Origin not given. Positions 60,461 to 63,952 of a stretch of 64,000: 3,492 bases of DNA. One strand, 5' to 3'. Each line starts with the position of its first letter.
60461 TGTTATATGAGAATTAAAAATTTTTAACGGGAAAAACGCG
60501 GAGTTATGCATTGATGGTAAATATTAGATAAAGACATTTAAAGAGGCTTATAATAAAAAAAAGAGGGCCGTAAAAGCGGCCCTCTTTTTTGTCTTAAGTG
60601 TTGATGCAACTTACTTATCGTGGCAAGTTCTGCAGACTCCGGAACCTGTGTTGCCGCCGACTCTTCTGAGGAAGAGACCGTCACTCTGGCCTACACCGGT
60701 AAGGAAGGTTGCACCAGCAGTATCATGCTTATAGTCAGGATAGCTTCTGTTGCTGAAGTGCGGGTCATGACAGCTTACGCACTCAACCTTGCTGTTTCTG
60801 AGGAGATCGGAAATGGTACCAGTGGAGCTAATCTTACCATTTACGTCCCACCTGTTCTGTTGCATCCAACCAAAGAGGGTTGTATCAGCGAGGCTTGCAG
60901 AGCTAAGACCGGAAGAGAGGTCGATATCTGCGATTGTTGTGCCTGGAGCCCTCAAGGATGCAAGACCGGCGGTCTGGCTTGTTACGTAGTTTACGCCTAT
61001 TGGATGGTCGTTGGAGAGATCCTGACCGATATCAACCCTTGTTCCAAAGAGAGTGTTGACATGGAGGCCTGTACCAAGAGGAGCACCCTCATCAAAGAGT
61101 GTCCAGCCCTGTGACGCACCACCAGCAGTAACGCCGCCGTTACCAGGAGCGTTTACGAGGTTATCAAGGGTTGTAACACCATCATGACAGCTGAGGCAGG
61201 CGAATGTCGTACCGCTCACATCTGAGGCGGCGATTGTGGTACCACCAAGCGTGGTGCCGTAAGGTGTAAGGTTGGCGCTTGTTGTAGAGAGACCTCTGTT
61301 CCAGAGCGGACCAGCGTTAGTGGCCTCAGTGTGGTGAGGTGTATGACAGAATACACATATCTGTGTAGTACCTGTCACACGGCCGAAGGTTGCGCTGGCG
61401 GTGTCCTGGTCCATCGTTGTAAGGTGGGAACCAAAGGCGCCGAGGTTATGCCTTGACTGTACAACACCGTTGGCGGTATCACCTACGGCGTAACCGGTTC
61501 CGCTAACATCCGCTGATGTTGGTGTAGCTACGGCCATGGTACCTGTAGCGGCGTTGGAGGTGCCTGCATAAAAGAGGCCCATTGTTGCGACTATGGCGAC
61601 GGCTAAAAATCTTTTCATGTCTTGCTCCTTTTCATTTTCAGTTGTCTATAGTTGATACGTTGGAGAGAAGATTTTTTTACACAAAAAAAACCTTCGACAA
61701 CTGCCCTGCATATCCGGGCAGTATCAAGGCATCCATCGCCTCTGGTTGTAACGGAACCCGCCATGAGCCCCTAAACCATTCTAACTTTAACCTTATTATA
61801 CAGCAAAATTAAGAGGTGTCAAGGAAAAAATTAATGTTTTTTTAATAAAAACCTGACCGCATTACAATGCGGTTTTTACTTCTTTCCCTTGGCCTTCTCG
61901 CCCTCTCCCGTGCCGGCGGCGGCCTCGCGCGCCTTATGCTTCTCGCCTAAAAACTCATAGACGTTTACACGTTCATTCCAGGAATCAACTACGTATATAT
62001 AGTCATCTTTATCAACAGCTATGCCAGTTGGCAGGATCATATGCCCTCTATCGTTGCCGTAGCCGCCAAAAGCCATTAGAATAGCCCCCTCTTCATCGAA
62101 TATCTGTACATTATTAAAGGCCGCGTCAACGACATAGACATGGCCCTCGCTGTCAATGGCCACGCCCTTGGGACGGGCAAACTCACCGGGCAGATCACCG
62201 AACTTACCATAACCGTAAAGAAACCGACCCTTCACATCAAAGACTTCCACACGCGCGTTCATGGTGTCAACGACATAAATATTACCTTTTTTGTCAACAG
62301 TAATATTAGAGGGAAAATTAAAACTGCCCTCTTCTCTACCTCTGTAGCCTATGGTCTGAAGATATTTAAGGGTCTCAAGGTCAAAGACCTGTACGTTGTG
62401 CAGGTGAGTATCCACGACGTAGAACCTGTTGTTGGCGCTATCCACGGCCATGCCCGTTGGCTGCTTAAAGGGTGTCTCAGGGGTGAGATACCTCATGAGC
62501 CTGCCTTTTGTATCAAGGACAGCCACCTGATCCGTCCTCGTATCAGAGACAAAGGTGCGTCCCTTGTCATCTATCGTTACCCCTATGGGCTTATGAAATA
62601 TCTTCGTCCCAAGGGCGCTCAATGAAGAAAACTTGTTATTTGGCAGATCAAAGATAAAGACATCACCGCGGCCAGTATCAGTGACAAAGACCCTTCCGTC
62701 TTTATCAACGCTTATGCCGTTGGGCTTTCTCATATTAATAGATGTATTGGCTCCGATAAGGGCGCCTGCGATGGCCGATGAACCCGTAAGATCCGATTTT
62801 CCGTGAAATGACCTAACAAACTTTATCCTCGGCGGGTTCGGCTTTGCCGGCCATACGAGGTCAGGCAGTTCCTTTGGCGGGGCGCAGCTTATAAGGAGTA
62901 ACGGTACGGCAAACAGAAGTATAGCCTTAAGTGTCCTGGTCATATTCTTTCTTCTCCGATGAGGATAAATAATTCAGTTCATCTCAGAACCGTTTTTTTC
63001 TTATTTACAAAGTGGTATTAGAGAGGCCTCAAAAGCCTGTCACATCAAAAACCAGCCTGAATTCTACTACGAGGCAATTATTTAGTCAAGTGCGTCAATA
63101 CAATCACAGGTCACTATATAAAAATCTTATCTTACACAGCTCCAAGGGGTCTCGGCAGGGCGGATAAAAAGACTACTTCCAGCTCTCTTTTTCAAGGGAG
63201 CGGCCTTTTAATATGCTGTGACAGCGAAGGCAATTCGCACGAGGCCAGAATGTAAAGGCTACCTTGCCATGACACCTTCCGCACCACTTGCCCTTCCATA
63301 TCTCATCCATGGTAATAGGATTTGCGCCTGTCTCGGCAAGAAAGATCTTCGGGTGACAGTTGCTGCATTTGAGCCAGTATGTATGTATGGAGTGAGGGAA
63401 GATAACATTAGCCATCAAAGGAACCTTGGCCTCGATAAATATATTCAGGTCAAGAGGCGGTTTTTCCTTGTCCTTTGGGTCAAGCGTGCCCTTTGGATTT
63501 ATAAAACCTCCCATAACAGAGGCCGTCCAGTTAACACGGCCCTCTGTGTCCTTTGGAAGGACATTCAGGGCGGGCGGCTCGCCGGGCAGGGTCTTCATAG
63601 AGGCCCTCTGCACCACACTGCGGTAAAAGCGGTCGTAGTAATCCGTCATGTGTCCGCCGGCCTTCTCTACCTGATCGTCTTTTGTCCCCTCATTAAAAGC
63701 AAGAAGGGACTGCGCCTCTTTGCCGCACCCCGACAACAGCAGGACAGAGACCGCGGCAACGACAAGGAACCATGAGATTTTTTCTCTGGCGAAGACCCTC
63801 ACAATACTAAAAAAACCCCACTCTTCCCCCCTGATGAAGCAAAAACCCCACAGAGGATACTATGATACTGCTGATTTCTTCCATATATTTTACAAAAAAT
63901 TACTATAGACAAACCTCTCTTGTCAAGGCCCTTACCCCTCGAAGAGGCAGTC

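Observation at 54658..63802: Ten-haem periplasmic/outer-membrane module combining a large beta-barrel, FGE (formylglycine-generating enzyme) domain proteins, a SurA-like chaperone and an NHL propeller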

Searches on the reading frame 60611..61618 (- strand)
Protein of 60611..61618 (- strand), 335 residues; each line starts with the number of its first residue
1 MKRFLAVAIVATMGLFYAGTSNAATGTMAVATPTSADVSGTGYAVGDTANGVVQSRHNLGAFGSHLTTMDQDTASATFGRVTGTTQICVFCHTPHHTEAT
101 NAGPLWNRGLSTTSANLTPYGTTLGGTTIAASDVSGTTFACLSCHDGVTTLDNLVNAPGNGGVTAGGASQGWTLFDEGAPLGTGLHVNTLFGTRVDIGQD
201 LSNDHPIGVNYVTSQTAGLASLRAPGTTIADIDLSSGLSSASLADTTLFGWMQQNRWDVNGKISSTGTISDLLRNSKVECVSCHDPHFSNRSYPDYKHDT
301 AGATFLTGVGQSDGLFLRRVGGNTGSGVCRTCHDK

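Call 3: search_protein_families(library=pfam, proteins=[window:60611-61618:-], max_evalue=0.01)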
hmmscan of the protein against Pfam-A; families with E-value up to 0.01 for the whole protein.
window:60611-61618:- (335 aa): 3 families
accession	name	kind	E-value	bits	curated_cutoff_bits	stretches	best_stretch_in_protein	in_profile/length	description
PF09699.15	Paired_CXXCH_1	-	2.7e-08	33.8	20.6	0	279-291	8-20/41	Doubled CXXCH motif (Paired_CXXCH_1)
PF22113.1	Mtrc-MtrF_II-IV_dom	-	0.00016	21.7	30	1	74-157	70-137/176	Outer membrane cytochrome MtrC/MtrF-like, domains II/IV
PF14522.11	Cytochrome_C7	-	0.00046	20.4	24.8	0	276-335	12-50/67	Cytochrome c7 and related cytochrome c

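Call 4: search_protein_families(library=ncbifam, proteins=[window:60611-61618:-], max_evalue=0.01)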
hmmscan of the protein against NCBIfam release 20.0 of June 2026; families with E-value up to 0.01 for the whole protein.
window:60611-61618:- (335 aa): 3 families
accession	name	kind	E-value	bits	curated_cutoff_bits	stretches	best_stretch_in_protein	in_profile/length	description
TIGR01905.1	paired_CXXCH_1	subfamily_domain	2.9e-05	23.9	25.2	0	278-291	7-20/41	doubled CXXCH domain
TIGR03507.1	decahem_SO1788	subfamily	0.0009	17.8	209.3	0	84-168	575-644/672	OmcA/MtrC family decaheme c-type cytochrome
TIGR03146.1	cyt_nit_nrfB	equivalog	0.0046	17.2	166.6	0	276-289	108-121/145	cytochrome c nitrite reductase pentaheme subunit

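Call 46: search_solved_structures(query=window:60611-61618:-, max_evalue=10, show_alignments=2)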
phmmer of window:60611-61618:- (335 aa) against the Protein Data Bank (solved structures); distinct sequences matched with E-value up to 10: 7.
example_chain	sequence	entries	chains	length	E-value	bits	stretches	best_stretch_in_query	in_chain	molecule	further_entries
9yuq_N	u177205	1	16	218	1.7e-15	60.3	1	77-285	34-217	Putative multiheme cytochrome c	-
7tfs_A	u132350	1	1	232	1.7e-13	53.7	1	71-210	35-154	Cytochrome c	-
8rv0_Y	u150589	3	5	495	0.59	12.5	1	256-289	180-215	Octaheme cytochrome c nitrite reductase | Octaheme nitrite c cytochrome c reductase | Octaheme nitrite reductase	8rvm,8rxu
4iau_A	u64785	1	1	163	0.78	12.1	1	67-178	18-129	Beta-gamma-crystallin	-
8v2g_A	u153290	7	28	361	1.3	11.4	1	205-235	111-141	Small conductance calcium-activated potassium channel protein 2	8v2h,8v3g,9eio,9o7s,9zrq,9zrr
9o85_A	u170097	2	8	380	1.4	11.3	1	205-235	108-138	Small conductance calcium-activated potassium channel protein 2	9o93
9o48_A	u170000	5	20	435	1.6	11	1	205-235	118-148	Intermediate conductance calcium-activated potassium channel protein 4,Small conductance c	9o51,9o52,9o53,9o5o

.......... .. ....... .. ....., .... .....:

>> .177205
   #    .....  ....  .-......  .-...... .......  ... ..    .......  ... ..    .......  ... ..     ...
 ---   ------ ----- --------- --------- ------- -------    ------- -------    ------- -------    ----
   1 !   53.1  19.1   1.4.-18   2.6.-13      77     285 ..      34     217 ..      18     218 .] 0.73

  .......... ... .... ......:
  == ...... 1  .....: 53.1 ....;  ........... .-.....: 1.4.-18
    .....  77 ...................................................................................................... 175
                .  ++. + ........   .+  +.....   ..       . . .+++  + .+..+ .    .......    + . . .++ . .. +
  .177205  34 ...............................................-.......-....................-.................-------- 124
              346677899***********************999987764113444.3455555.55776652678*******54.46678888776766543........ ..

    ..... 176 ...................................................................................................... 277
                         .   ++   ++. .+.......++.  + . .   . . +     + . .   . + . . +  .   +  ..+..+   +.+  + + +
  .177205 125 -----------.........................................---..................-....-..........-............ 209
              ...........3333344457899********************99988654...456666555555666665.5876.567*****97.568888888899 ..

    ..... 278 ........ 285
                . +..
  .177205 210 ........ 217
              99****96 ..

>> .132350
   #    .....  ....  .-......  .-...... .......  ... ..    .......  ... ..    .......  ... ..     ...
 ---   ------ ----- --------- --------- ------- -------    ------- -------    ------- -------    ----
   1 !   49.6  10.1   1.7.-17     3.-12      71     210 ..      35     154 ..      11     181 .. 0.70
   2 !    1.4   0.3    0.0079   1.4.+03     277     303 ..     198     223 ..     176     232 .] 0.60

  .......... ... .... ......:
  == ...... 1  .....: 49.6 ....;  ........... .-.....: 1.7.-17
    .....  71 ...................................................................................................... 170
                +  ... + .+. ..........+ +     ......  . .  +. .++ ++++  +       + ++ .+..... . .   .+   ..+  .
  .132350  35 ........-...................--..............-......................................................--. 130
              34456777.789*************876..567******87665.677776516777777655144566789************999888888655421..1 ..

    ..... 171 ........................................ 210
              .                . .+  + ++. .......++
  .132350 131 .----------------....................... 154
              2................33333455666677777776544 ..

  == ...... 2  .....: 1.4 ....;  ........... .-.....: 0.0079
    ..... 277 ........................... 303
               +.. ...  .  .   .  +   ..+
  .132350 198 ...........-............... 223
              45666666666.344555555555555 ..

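Call 68: find_homologous_proteins(query=window:60611-61618:-, max_evalue=0.001)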
Query window:60611-61618:- (335 aa): 3906 proteins with E <= 0.001 among 8000 candidates; the best 120 are listed.
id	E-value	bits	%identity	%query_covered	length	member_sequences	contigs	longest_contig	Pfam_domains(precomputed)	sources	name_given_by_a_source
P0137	2.2e-219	745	100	100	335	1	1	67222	PF09699.16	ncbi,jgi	-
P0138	1.7e-100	355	57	100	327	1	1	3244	PF09699.16,PF14522.12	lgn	-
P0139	4.7e-100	353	56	100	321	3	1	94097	PF09699.16,PF14522.12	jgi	-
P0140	3.5e-96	340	54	100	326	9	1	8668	PF09699.16,PF14522.12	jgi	-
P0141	3.8e-96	340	55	100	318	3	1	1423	PF09699.16,PF14522.12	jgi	-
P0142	7.3e-96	339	55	100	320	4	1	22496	PF09699.16,PF14522.12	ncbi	-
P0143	1.6e-94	335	55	100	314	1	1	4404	PF09699.16,PF14522.12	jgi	jgi:hypothetical protein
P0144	3.8e-94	334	54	100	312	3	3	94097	PF09699.16,PF14522.12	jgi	-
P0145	4.5e-94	333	54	100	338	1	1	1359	PF09699.16,PF14522.12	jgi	-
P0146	7.0e-94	333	54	100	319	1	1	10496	PF09699.16,PF14522.12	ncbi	ncbi:MAG: hypothetical protein ACE5EZ_05260 [Thermodesulfobacteriota bacterium]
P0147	2.3e-93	331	54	100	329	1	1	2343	PF09699.16,PF14522.12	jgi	-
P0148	3.2e-93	331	53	100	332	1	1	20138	PF09699.16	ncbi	ncbi:MAG: hypothetical protein ACE5EB_06260 [Thermodesulfobacteriota bacterium]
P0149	5.2e-93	330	53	100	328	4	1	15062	PF09699.16,PF14522.12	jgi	-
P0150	1.2e-92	329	53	100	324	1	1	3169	PF09699.16,PF14522.12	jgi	-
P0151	2.1e-92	328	51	100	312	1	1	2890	PF09699.16,PF14522.12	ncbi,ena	-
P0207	3.5e-75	271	49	100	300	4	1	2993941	PF09699.16,PF14522.12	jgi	jgi:hypothetical protein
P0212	9.5e-75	270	49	100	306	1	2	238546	PF09699.16,PF14522.12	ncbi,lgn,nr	ncbi:MAG: hypothetical protein HYS21_10775 [Deltaproteobacteria bacterium]|nr:hypothetical protein [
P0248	5.9e-72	261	50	87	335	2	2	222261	PF09699.16,PF14522.12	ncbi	-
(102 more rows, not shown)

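Call 69: find_encoding_contigs(protein=P0207, flank=10000, max_places=1)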
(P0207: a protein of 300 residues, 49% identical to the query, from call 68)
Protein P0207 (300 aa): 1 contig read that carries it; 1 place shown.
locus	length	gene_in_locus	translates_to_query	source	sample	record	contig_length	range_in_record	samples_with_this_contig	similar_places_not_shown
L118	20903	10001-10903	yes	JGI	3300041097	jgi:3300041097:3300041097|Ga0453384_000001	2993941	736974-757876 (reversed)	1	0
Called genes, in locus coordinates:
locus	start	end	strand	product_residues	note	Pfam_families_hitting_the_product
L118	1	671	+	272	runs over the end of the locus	PF13714:PEP_mutase, PF00463:ICL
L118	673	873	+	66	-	-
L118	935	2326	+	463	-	PF01523:PmbA_TldD_1st, PF19290:PmbA_TldD_2nd, PF19289:PmbA_TldD_3rd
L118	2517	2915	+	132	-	-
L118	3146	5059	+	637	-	PF02554:CstA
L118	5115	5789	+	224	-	PF00156:Pribosyltran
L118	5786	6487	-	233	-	PF07238:PilZ (faint)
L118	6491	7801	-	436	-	PF00142:Fer4_NifH (weak), PF01656:CbiA, PF09140:MipZ (faint), PF10609:ParA, PF13614:AAA_31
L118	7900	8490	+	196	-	PF14522:Cytochrome_C7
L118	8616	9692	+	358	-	PF08450:SGL, PF01436:NHL (faint), PF01731:Arylesterase (faint), PF24684:Vgb_lyase, PF06739:SBBP (faint), PF25021:TEN_NHL (weak), PF17170:DUF5128 (weak)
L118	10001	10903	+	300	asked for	PF14522:Cytochrome_C7 (faint), PF09699:Paired_CXXCH_1 (faint)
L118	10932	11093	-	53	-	-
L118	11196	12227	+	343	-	PF13623:SurA_N_2, PF13624:SurA_N_3, PF13145:Rotamase_2, PF13616:Rotamase_3, PF00639:Rotamase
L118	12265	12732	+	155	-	PF00034:Cytochrom_C, PF13442:Cytochrome_CBB3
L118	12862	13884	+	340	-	PF03781:FGE-sulfatase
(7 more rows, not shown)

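Call 70: find_encoding_contigs(protein=P0212, flank=10000, max_places=1)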
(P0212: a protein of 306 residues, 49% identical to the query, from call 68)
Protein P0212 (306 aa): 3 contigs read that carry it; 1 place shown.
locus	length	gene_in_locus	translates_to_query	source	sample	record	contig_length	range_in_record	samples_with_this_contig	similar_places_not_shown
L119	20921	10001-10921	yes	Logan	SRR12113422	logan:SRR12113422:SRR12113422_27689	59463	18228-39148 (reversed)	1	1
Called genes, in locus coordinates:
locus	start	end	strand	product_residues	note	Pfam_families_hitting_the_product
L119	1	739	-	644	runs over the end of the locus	PF02554:CstA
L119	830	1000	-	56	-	PF04945:YHS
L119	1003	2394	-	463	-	PF01523:PmbA_TldD_1st, PF19290:PmbA_TldD_2nd, PF19289:PmbA_TldD_3rd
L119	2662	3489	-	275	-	PF13714:PEP_mutase, PF00463:ICL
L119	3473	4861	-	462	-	PF03972:MmgE_PrpD_N, PF19305:MmgE_PrpD_C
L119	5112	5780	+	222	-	PF15609:PRTase_2 (faint), PF00156:Pribosyltran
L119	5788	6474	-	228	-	PF07238:PilZ (weak)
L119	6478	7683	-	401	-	PF01656:CbiA, PF10609:ParA, PF13614:AAA_31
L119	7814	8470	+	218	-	PF14522:Cytochrome_C7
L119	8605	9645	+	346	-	PF22807:TrAA12 (faint), PF01731:Arylesterase (faint), PF06739:SBBP (faint), PF24684:Vgb_lyase (faint), PF25021:TEN_NHL (faint), PF01436:NHL (faint), PF08450:SGL, PF17170:DUF5128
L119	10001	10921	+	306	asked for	PF09699:Paired_CXXCH_1 (faint), PF14522:Cytochrome_C7 (faint)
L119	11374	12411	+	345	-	PF13623:SurA_N_2 (weak), PF13624:SurA_N_3, PF13145:Rotamase_2, PF13616:Rotamase_3, PF00639:Rotamase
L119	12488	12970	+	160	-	PF13442:Cytochrome_CBB3, PF00034:Cytochrom_C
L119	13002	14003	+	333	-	PF03781:FGE-sulfatase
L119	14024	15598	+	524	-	PF01564:Spermine_synth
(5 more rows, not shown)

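Call 71: find_encoding_contigs(protein=P0248, flank=10000, max_places=1)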
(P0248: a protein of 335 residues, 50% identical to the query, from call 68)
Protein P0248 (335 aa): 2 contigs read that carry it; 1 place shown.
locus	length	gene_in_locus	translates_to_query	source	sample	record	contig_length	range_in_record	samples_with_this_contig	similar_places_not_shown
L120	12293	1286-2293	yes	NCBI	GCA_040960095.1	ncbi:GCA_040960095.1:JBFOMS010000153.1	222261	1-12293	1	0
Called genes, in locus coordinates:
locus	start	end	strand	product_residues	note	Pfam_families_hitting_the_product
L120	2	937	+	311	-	?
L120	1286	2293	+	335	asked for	PF09699:Paired_CXXCH_1 (faint), PF14522:Cytochrome_C7 (faint)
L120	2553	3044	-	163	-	-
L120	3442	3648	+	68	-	PF01165:Ribosomal_S21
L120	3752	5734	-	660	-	PF16177:ACAS_N, PF00501:AMP-binding, PF13193:AMP-binding_C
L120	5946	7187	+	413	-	PF13393:tRNA-synt_His, PF00587:tRNA-synt_2b, PF03129:HGTP_anticodon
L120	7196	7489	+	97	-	-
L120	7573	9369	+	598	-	PF05157:MshEN, PF00437:T2SSE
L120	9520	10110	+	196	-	PF01926:MMR_HSR1, PF02421:FeoB_N (weak), PF03193:RsgA_GTPase (weak)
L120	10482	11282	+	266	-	PF13174:TPR_6 (faint), PF13428:TPR_14 (faint), PF13525:YfiO, PF00515:TPR_1 (faint), PF07719:TPR_2 (faint), PF13432:TPR_16, PF14559:TPR_19 (weak)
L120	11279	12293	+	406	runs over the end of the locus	PF01476:LysM (weak)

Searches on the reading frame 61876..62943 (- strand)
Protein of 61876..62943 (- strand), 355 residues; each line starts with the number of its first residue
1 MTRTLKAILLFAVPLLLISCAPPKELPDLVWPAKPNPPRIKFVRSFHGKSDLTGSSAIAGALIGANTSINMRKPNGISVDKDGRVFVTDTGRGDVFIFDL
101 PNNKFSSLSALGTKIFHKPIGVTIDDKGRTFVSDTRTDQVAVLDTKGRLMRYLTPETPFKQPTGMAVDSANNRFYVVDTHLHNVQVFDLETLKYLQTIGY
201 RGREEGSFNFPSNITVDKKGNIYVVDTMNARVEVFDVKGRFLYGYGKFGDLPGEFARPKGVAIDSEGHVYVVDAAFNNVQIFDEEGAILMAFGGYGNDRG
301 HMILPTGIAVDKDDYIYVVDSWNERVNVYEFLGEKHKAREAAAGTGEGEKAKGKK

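Call 3: search_protein_families(library=pfam, proteins=[window:61876-62943:-], max_evalue=0.01)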
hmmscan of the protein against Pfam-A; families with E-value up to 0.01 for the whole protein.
window:61876-62943:- (355 aa): 15 families
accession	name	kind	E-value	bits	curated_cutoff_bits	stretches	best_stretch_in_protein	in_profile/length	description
PF01436.27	NHL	-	1.8e-34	116.4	20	5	159-187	1-28/28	NHL repeat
PF17170.10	DUF5128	-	2.7e-20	73.2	22.9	4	212-274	47-109/321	6-bladed beta-propeller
PF08450.18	SGL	-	4.1e-18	66.3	26.3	3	158-241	132-216/246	SMP-30/Gluconolactonase/LRE-like region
PF06739.17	SBBP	-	3.4e-16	59.3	20.5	1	210-225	14-29/38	Beta-propeller repeat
PF25021.1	TEN_NHL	-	1.8e-14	54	27.1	1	255-290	141-174/357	Teneurin NHL domain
PF01731.26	Arylesterase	-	1.7e-09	38.2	21.3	0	302-330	53-82/86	Arylesterase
PF24684.1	Vgb_lyase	-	1.5e-08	34.3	50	1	72-288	13-213/290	Virginiamycin B lyase family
PF06977.17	SdiA-regulated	-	4.5e-07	29.8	21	0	220-272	184-239/249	SdiA-regulated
PF02393.21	US22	-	2.8e-05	24.6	35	0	187-228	56-98/124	US22 like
PF22701.2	Mala_s_1-like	-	3e-05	24.3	27.5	1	75-225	43-193/195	Mal s 1 allergenic protein-like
PF24908.1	Ig_SIBA-E_2nd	-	0.00016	22.2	27.8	0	67-92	37-63/117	Integrin beta-like protein A-E, second Ig-like domain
PF25174.1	Beta-prop_THOC3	-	0.0013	18.2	305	1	85-238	61-201/272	THOC3 beta-propeller domain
PF14433.11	SUKH-3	-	0.002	18.7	23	0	261-276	113-128/146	SUKH-3 immunity protein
PF10282.15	Lactonase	-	0.0023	17.6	21.7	0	127-282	153-318/344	Lactonase, 7-bladed beta-propeller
PF03022.22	MRJP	-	0.0074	16.1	19.8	0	183-238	35-96/288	Major royal jelly protein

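Call 4: search_protein_families(library=ncbifam, proteins=[window:61876-62943:-], max_evalue=0.01)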
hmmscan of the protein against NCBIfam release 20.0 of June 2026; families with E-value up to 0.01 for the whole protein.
window:61876-62943:- (355 aa): 9 families
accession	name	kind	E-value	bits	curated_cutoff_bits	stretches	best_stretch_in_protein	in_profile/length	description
NF035926.1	scyF_NHL_VPEP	equivalog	1.1e-49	169.6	350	3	112-247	147-285/376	scytonemin biosynthesis PEP-CTERM protein ScyF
NF047780.1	LIC12708_fam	subfamily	3.2e-12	46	150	1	192-243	165-218/391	LIC_12708 family protein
NF033206.1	ScyE_fam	subfamily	6e-11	42.5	80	1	117-318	8-221/333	ScyD/ScyE family protein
NF052280.1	7_blade_YncE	equivalog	4.2e-09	35.7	400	2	160-238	171-246/338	7-bladed beta-propeller protein YncE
TIGR03866.1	PQQ_ABC_repeats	subfamily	1.6e-07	30.7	287.3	1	128-240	11-115/310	PQQ-dependent catabolism-associated beta-propeller protein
NF053768.1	CIS12_fam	equivalog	1.2e-05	24.2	860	1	77-230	49-189/715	CIS12 family contractile injection system protein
NF000022.1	stregra_B_VgbA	exception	0.00023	20.4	600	0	118-160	16-57/299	streptogramin B lyase Vgb(A)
TIGR02604.1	Piru_Ver_Nterm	subfamily_domain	0.00083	18.8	122.2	0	117-136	14-33/367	PVC-type heme-binding CxxCH protein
NF047494.1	Lepto_SBBP_lipo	equivalog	0.0051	15.5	400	0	207-233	186-212/466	SBBP repeat beta-propeller lipoprotein, LipL53 family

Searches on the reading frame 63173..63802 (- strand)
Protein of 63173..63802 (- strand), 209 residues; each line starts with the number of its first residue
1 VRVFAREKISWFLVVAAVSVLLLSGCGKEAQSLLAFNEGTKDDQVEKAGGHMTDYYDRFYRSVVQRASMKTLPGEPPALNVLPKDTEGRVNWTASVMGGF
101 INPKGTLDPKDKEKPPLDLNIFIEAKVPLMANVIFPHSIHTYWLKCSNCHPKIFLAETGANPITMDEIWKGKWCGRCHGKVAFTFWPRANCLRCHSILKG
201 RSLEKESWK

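Call 3: search_protein_families(library=pfam, proteins=[window:63173-63802:-], max_evalue=0.01)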
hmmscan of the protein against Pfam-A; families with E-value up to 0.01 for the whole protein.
window:63173-63802:- (209 aa): 2 families
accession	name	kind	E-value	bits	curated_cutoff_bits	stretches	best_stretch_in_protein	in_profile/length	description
PF14522.11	Cytochrome_C7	-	9e-14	51.5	24.8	1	133-196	1-67/67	Cytochrome c7 and related cytochrome c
PF02085.21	Cytochrom_CIII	-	0.00015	22.5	22.9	1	127-181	15-56/101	Class III cytochrome C family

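Call 4: search_protein_families(library=ncbifam, proteins=[window:63173-63802:-], max_evalue=0.01)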
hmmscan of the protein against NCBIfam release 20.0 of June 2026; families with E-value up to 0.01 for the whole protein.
window:63173-63802:- (209 aa): 1 family
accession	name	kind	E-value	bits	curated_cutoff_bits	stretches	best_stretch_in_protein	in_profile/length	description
TIGR04257.1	nanowire_3heme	domain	5.6e-19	68.1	40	1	126-196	6-75/75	c(7)-type cytochrome triheme domain-containing protein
